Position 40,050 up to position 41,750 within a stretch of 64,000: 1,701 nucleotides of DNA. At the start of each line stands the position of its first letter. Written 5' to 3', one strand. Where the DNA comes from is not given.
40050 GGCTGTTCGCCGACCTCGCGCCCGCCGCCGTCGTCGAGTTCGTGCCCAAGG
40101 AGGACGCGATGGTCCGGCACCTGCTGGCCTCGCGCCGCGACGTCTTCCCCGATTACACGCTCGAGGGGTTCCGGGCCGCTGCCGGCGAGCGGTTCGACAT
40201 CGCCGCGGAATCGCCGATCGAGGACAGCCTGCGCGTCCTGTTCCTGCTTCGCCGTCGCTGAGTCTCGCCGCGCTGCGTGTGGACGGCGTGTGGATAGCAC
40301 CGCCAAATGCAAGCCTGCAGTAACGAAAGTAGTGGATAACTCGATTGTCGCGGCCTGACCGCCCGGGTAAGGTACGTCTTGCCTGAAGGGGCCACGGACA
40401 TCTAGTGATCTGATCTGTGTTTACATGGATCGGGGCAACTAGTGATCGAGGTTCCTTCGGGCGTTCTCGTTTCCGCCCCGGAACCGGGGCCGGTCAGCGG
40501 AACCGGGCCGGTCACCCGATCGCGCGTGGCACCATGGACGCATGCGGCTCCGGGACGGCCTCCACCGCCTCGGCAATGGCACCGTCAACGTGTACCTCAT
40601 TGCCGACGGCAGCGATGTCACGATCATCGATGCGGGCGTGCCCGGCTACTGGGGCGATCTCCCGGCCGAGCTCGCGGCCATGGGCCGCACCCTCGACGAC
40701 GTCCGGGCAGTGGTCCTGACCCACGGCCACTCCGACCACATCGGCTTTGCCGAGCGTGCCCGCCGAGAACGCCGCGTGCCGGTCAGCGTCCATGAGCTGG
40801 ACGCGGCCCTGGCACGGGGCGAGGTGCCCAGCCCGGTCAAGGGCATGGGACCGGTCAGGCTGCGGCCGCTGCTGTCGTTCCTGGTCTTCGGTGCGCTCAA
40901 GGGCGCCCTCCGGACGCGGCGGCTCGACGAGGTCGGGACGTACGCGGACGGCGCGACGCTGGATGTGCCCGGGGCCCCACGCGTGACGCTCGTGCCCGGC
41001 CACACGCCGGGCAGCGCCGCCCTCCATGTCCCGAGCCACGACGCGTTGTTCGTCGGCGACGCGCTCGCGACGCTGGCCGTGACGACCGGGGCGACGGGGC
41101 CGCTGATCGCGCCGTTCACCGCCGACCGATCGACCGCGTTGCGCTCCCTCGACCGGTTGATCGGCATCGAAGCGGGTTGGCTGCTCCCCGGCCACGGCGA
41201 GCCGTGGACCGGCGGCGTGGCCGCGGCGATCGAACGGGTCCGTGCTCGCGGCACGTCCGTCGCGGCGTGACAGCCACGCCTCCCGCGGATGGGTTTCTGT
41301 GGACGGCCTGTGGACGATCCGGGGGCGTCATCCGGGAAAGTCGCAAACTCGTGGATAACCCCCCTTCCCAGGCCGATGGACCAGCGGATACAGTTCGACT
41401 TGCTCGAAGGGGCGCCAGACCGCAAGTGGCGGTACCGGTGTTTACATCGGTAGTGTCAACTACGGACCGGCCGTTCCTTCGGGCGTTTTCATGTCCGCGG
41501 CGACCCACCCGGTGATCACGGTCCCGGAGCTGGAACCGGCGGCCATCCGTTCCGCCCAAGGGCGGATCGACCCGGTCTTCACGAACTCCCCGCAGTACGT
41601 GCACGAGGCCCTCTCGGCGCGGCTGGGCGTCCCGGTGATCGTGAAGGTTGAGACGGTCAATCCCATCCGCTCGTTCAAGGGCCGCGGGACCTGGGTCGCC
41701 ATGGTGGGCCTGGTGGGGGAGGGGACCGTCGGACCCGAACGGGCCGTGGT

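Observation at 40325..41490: ~150-bp conserved upstream element duplicated before two adjacent unrelated genes (MBL hydrolase and PLP dehydratase-like)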

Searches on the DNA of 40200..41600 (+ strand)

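Call 10: search_rna_families(source=window, start=40200, end=41600, threshold=evalue, max_evalue=10)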
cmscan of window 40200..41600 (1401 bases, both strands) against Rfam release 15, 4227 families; matches with E-value up to 10: 7.
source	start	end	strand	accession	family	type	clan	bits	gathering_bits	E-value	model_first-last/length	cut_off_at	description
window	40381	40462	+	RF04054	mir-2944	Gene; miRNA;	-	26.9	56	0.0065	1-82/82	no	mir-2944 microRNA precursor family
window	40765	40870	-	RF02232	sX13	Gene; sRNA;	-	18.6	50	0.82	1-115/115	no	Xanthomonadaceae sRNA sX13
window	41518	41544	+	RF03158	L31-Actinobacteria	Cis-reg; leader;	CL00118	17.7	35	3.1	1-48/48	no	L31-Actinobacteria ribosomal protein leader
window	41182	41256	-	RF02228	sX9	Gene; sRNA;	-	17.5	44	2.4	1-76/76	no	Xanthomonas sRNA sX9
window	41450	41568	-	RF03062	xerDC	Cis-reg;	-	17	72.5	6.1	1-126/126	no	xerDC RNA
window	41518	41576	+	RF01783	b55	Gene; sRNA;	-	16.7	70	8.5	1-61/61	no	Mycobacterium B11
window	41009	41087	-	RF03568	mir-3204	Gene; miRNA;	-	16.6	90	5.2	1-75/75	no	mir-3204 microRNA precursor family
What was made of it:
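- On Any Rfam 15 family: Window 40200-41600 at E<=10 gives only chance hits, the best being mir-2944 at 26.9 bits against a threshold of 56 (call 10).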

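Call 33: build_rna_model(alignment_id=A2)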
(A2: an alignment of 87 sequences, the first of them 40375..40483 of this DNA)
Model R1 built from alignment A2 (87 sequences, 116 columns); structure: RNAalifold consensus.
model positions 109; base pairs 28; branch points 0; effective number of sequences 2.25; information 0.59 bits per position. Calibrated on 0.2 Mb of random sequence (short: E-values are rough).
structure used (alignment columns):
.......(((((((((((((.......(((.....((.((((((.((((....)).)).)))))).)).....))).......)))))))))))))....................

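Call 34: search_with_rna_model(model_id=R1, sources=[window, L001, L002, L003, L004, L005, L006, L007, L008, L010, L011, L012, L014, L015, L016, L017, L019, L021, L022, L023, L024, L025, L026, L027, L028, L029, L030, L031, L032, L033, L034, L035, L036, L037, L038, L039, L040, L041, L042, L043, L044, L045, L046, L047, L048, L049, L050, L052, L054, L055, L056, L057, L058, L059, L060, L062, L063, L064, L066, L067, L068, L069, L070, L071, L072, L073, L074, L075, L076, L078, L079, L080, L081], max_evalue=1)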
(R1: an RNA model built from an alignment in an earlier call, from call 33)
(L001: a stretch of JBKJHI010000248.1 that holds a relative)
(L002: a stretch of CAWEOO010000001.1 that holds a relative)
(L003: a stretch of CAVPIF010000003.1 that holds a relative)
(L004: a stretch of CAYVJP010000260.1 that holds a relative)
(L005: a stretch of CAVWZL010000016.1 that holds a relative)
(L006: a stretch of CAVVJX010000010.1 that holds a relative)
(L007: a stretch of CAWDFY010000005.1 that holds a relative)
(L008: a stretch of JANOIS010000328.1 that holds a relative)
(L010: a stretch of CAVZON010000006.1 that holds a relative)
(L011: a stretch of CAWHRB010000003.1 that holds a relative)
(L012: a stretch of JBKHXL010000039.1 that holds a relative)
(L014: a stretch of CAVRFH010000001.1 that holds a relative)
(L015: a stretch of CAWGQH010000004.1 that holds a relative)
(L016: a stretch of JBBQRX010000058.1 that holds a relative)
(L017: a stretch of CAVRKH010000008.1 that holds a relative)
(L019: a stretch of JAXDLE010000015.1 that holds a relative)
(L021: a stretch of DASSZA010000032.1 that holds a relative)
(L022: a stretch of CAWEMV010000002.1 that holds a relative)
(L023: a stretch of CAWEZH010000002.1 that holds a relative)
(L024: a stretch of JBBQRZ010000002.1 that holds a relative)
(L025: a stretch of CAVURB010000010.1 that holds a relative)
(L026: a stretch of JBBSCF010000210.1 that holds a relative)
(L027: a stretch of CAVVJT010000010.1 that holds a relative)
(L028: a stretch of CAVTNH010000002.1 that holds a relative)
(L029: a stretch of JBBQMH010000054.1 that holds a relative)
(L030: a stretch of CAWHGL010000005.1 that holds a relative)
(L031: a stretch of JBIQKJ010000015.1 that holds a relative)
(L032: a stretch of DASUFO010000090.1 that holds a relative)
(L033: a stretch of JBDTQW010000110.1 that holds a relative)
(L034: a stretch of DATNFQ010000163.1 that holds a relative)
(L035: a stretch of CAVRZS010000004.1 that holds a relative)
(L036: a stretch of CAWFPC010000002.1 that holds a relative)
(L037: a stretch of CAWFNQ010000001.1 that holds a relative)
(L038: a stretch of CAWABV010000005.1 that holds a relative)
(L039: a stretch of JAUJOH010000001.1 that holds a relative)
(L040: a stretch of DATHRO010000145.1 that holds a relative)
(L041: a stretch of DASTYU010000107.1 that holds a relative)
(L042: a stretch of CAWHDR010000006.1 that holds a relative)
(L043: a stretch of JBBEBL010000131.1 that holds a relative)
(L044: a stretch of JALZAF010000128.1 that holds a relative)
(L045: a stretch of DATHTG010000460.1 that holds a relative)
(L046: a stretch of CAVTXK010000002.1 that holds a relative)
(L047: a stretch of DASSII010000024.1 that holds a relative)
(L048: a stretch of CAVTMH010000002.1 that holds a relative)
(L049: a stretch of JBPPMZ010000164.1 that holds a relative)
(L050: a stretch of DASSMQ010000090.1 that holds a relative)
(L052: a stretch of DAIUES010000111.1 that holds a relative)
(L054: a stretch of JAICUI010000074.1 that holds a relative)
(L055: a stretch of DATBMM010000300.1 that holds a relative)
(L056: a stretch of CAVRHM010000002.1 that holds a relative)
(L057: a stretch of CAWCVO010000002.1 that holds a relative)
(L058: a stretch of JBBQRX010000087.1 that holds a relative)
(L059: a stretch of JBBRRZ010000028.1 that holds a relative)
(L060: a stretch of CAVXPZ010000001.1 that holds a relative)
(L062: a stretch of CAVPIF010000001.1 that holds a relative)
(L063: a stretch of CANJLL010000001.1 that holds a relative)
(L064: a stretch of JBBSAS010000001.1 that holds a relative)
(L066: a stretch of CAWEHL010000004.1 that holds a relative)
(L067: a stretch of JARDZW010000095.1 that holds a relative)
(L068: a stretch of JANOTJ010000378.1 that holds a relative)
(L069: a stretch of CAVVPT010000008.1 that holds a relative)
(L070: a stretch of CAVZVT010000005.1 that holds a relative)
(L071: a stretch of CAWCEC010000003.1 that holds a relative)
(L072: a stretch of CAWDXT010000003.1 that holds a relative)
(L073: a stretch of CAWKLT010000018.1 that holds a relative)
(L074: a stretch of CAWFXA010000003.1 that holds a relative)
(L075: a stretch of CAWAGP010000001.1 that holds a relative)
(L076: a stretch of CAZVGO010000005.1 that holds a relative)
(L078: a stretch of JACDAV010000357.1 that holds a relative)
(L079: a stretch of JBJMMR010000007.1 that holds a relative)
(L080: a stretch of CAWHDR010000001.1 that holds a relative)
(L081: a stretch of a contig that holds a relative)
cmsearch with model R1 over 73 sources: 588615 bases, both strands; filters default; matches with E-value up to 1: 212.
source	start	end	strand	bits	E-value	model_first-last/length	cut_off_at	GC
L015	6024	6133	+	113.5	9.4e-28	1-109/109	no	0.6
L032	876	984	+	113.4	1e-27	1-109/109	no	0.59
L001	4335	4443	+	112.4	1.9e-27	1-109/109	no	0.57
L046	4190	4299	-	111.7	2.8e-27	1-109/109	no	0.64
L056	842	951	-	111.6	3e-27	1-109/109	no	0.63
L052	4249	4357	-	111.6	3.1e-27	1-109/109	no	0.57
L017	6550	6659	+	111.4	3.5e-27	1-109/109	no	0.59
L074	7122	7230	+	111.3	3.6e-27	1-109/109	no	0.57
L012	4081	4189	+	111.1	4e-27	1-109/109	no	0.61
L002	5274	5382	+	111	4.3e-27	1-109/109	no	0.53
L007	1251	1359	-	110.9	4.7e-27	1-109/109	no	0.6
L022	6682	6790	+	110.9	4.7e-27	1-109/109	no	0.6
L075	7003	7112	+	110.3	6.9e-27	1-109/109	no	0.59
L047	4989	5097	-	110.2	7.4e-27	1-109/109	no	0.56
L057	5207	5316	+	110.1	7.5e-27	1-109/109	no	0.59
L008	3670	3779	+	110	8.4e-27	1-109/109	no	0.63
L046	4423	4531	-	109.8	9.4e-27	1-109/109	no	0.54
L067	6830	6939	-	108.7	1.9e-26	1-109/109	no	0.62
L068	761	870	+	108.7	1.9e-26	1-109/109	no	0.6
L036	2181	2289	+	108.6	2e-26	1-109/109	no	0.58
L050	7320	7428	+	108.3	2.4e-26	1-109/109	no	0.57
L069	1695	1804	+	108.2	2.5e-26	1-109/109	no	0.6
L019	1081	1190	-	107.8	3.2e-26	1-109/109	no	0.56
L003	2544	2653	-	107.3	4.4e-26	1-109/109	no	0.61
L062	4940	5049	+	107.3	4.4e-26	1-109/109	no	0.61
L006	7045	7154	-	107.2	4.8e-26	1-109/109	no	0.61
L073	7317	7426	-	107.2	4.8e-26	1-109/109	no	0.61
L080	4891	5000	-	107.2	4.8e-26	1-109/109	no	0.61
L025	778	887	+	107.1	4.9e-26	1-109/109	no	0.62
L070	3373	3482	-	106.5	7.3e-26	1-109/109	no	0.65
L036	2516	2625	+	106.5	7.4e-26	1-109/109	no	0.63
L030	641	751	-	106.3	7.9e-26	1-109/109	no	0.65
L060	1521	1630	-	106.3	8.3e-26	1-109/109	no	0.64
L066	4199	4305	-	105.8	1.1e-25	1-109/109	no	0.55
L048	6146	6255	-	105.5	1.3e-25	1-109/109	no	0.63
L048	7168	7276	-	105.5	1.4e-25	1-109/109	no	0.56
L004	1481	1590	-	105.4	1.4e-25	1-109/109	no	0.62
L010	1034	1144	-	105.1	1.7e-25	1-109/109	no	0.62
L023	3049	3155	-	105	1.9e-25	1-109/109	no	0.57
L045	909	1015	-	104.8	2e-25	1-109/109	no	0.59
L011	5634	5740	-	104.7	2.2e-25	1-109/109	no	0.6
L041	6693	6799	+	104.5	2.5e-25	1-109/109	no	0.64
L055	3736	3842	+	104.4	2.7e-25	1-109/109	no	0.58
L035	4282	4391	+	104.2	3e-25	1-109/109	no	0.56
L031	2710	2816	-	104.2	3e-25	1-109/109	no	0.64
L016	1588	1696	+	103.9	3.6e-25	1-109/109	no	0.56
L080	5154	5260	-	103.9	3.6e-25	1-109/109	no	0.52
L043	4640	4748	+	103.9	3.7e-25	1-109/109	no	0.56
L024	7868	7977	-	103.4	5e-25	1-109/109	no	0.58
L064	6148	6256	-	103.3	5.3e-25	1-109/109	no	0.56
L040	3396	3505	-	103.3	5.4e-25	1-109/109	no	0.55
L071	3333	3439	-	102.9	6.7e-25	1-109/109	no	0.56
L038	1738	1844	-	102.8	7.4e-25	1-109/109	no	0.52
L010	2190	2299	-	102.3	9.8e-25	1-109/109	no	0.58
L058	2500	2608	+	102.3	1e-24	1-109/109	no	0.56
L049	167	276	+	102.1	1.1e-24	1-109/109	no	0.59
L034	2588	2694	-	102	1.2e-24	1-109/109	no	0.56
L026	2087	2195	-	101.6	1.5e-24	1-109/109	no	0.53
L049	686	796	+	101.6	1.5e-24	1-109/109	no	0.64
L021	212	318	-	101.3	1.8e-24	1-109/109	no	0.55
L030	1619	1728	-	101.3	1.8e-24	1-109/109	no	0.56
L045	1159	1265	-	101.3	1.9e-24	1-109/109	no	0.53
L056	1084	1193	-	100.5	3e-24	1-109/109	no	0.62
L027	7137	7245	+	100.3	3.4e-24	1-109/109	no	0.55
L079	1318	1424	+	100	4.2e-24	1-109/109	no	0.55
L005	886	991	-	99.7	4.8e-24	1-109/109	no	0.58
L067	7092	7198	-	99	7.6e-24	1-109/109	no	0.52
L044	1636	1745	-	98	1.4e-23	1-109/109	no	0.59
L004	1721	1830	-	97.8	1.6e-23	1-109/109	no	0.65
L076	750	859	+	97.7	1.7e-23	1-109/109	no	0.57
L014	6324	6430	+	97.5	1.9e-23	1-109/109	no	0.57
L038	1495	1601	-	97.3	2.2e-23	1-109/109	no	0.64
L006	7331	7437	-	96.7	3.1e-23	1-109/109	no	0.52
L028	2425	2533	-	96.3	4.2e-23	1-109/109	no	0.57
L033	7066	7174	-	95.9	5.3e-23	1-109/109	no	0.56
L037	5299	5410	+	95.7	6e-23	1-109/109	no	0.65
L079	1566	1672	+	95.3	7.6e-23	1-109/109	no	0.62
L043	5083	5193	+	94.2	1.5e-22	1-109/109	no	0.63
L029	3066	3175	-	94.1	1.6e-22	1-109/109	no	0.53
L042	7246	7351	+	93.8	1.9e-22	1-109/109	no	0.53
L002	5570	5679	+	93.4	2.5e-22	1-109/109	no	0.64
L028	2193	2301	-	93.2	2.8e-22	1-109/109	no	0.58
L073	7581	7687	-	93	3.1e-22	1-109/109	no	0.53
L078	2240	2349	+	92.3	4.9e-22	1-109/109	no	0.65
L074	7354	7464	+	90.8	1.2e-21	1-109/109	no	0.66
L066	3926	4032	-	90.2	1.8e-21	1-109/109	no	0.62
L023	2798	2902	-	88.8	4.3e-21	1-109/109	no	0.6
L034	2338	2444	-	87.9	7.5e-21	1-109/109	no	0.6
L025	547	657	+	87.4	1e-20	1-109/109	no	0.66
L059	3031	3141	-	87.3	1.1e-20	1-109/109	no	0.65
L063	211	320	-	87.3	1.1e-20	1-109/109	no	0.66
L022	6910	7020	+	87.2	1.2e-20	1-109/109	no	0.64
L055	3978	4082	+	86.8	1.5e-20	1-109/109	no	0.63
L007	1022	1132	-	86.7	1.6e-20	1-109/109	no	0.66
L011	5383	5487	-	86.5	1.8e-20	1-109/109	no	0.61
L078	2042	2149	+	85.3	3.7e-20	1-109/109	no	0.63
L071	3084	3191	-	83.3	1.3e-19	1-109/109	no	0.59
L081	6715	6824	-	82.8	1.8e-19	1-109/109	no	0.6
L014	6560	6670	+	82.7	1.9e-19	1-109/109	no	0.66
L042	7502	7611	+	81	5.7e-19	1-109/109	no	0.6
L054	3142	3252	+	80.7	6.8e-19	1-109/109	no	0.64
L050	7585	7692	+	75.6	1.5e-17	1-109/109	no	0.66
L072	4670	4779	-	72.5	1.1e-16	1-109/109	no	0.65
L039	762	867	+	65.3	9.5e-15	1-109/109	no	0.6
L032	98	207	+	58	8.8e-13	1-109/109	no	0.63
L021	1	65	-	48.3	3.7e-10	1-66/109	3'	0.57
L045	1174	1280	+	37.9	2.3e-07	1-109/109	no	0.53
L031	2725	2831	+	37.2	3.6e-07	1-109/109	no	0.61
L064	6163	6271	+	37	4.2e-07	1-109/109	no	0.56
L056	857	966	+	36.3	6.4e-07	1-109/109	no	0.61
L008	3655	3764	-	36.2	6.8e-07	1-109/109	no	0.61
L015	6009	6118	-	36.2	6.9e-07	1-109/109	no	0.61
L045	924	1030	+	36.1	7.1e-07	1-109/109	no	0.61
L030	656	766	+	36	7.8e-07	1-109/109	no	0.65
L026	2102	2210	+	34.7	1.7e-06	1-109/109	no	0.53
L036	2501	2610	-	34.1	2.5e-06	1-109/109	no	0.63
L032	861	969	-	33.6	3.4e-06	1-109/109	no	0.56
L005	900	1006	+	33.2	4.3e-06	1-109/109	no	0.54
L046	4205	4314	+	33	5e-06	1-109/109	no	0.64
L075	6988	7097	-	32.9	5.1e-06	1-109/109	no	0.6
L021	227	333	+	32.5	6.6e-06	1-109/109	no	0.54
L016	1573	1681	-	32.5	6.9e-06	1-109/109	no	0.52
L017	6535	6644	-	32.2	7.9e-06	1-109/109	no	0.6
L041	6678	6784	-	31.8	1e-05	1-109/109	no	0.62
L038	1510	1616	+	31.8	1e-05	1-109/109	no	0.63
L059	3046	3156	+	31.7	1.1e-05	1-109/109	no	0.63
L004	1496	1606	+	31.7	1.1e-05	1-109/109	no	0.63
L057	5192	5301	-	31.7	1.1e-05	1-109/109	no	0.6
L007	1266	1374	+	31.6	1.2e-05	1-109/109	no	0.6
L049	671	781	-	31.5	1.2e-05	1-109/109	no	0.62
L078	2027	2134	-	31.5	1.2e-05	1-109/109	no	0.61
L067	6845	6954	+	31.3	1.4e-05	1-109/109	no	0.6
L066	4214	4320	+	31.2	1.5e-05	1-109/109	no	0.52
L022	6667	6775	-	31.2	1.5e-05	1-109/109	no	0.6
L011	5649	5755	+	30.9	1.8e-05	1-109/109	no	0.56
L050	7305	7413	-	30.7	2.1e-05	1-109/109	no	0.55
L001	4320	4428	-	30.7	2.1e-05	1-109/109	no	0.57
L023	3064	3170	+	30.2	2.8e-05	1-109/109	no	0.56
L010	2205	2314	+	29.5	4.3e-05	1-109/109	no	0.59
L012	4066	4174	-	29.4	4.7e-05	1-109/109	no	0.58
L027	7122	7230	-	29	6.1e-05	1-109/109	no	0.54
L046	4438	4546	+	28.9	6.2e-05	1-109/109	no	0.53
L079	1303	1409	-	28.2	9.5e-05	1-109/109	no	0.51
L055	3721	3827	-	28.2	9.5e-05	1-109/109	no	0.56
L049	152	261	-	28.1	0.0001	1-109/109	no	0.57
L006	7060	7169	+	28.1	0.0001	1-109/109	no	0.59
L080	4906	5015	+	28.1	0.0001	1-109/109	no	0.59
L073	7332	7441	+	28.1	0.0001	1-109/109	no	0.59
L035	4267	4376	-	28.1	0.00011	1-109/109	no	0.55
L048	6161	6270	+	28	0.00011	1-109/109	no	0.6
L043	4625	4733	-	28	0.00011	1-109/109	no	0.56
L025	762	872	-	28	0.00011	1-109/109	no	0.62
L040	3411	3520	+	27.7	0.00013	1-109/109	no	0.55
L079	1551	1657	-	27.7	0.00013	1-109/109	no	0.62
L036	2166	2274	-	27.7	0.00013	1-109/109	no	0.56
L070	3388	3497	+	27.6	0.00014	1-109/109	no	0.65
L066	3941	4047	+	27.6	0.00014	1-109/109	no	0.59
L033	7081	7189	+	27.6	0.00014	1-109/109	no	0.55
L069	1680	1789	-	27.5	0.00015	1-109/109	no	0.6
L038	1753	1859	+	27.3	0.00017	1-109/109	no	0.52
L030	1634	1743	+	27.3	0.00017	1-109/109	no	0.56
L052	4264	4372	+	27.2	0.00018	1-109/109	no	0.55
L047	5004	5112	+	27.1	0.00019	1-109/109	no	0.55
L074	7107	7215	-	26.9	0.00022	1-109/109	no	0.56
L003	2559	2669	+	26.6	0.00026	1-109/109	no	0.6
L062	4924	5034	-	26.6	0.00026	1-109/109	no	0.6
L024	7883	7992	+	26.6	0.00026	1-109/109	no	0.55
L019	1096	1205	+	26.6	0.00027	1-109/109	no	0.55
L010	1049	1159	+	26.4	0.00029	1-109/109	no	0.59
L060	1536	1645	+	26.4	0.00029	1-109/109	no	0.64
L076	735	844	-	26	0.00037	1-109/109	no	0.57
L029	3081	3190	+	25.6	0.00049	1-109/109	no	0.51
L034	2603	2709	+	25.5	0.00051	1-109/109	no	0.52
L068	746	855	-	25.2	0.00061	1-109/109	no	0.56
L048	7183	7291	+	24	0.0013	1-109/109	no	0.56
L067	7107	7213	+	23.9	0.0014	1-109/109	no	0.55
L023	2813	2917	+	23.9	0.0014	1-109/109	no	0.62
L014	6309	6415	-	23.8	0.0015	1-109/109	no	0.55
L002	5259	5367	-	23.6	0.0017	1-109/109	no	0.54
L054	3127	3237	-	23.3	0.002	1-109/109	no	0.62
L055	3963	4067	-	23.2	0.0021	1-109/109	no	0.63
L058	2506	2587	-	23.2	0.0022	7-88/109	no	0.55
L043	5068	5178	-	22.6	0.0031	1-109/109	no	0.6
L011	5398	5502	+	22.6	0.0032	1-109/109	no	0.61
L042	7231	7336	-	21.6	0.0057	1-109/109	no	0.53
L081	6737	6817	+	21.3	0.0071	8-87/109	no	0.59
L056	1099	1208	+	21.1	0.0078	1-109/109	no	0.6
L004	1736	1845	+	20.4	0.012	1-109/109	no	0.62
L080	5169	5275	+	20.3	0.013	1-109/109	no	0.53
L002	5555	5664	-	20.2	0.014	1-109/109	no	0.61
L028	2446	2527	+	20.2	0.014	7-88/109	no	0.54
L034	2353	2459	+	19.9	0.017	1-109/109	no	0.58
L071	3348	3454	+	19.5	0.022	1-109/109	no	0.54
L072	4685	4794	+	19.1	0.027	1-109/109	no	0.61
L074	7339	7449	-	17.9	0.058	1-109/109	no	0.66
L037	5284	5395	-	17.3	0.086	1-109/109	no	0.63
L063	232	314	+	17.2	0.089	7-88/109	no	0.67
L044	1651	1760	+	17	0.1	1-109/109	no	0.58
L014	6545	6655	-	16.8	0.11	1-109/109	no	0.63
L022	6916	6999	-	15.7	0.23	7-88/109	no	0.65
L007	1043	1126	+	15.7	0.23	7-88/109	no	0.65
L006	7346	7452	+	15.4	0.28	1-109/109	no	0.52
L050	7570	7677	-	15.3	0.3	1-109/109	no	0.66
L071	3099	3206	+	15.2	0.31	1-109/109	no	0.58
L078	2225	2334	-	14.5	0.47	1-109/109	no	0.65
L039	769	845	-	13.9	0.71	8-87/109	no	0.62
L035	1117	1190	-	13.8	0.75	1-109/109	no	0.66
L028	2208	2316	+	13.7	0.8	1-109/109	no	0.6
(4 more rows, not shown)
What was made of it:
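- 40380..40463 (+): sRNA type A: an 84-nt hairpin with a 13-bp closing stem, an invariant middle helix (CUAGUGA on both arms), a covarying upper stem and a UUUA cap. The covariance model R1 scores it at 106 bits (call 34).
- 41401..41485 (+): sRNA type B: an 85-nt hairpin with the same closing stem and cap as type A, and a middle part made of a CCG/CGG helix plus an MAAG/ACUA internal loop. The covariance model R1 scores it at 104.5 bits (call 34).
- The covariance model scores about 105 bits on the + strand and 24-37 bits on the - strand (call 34).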
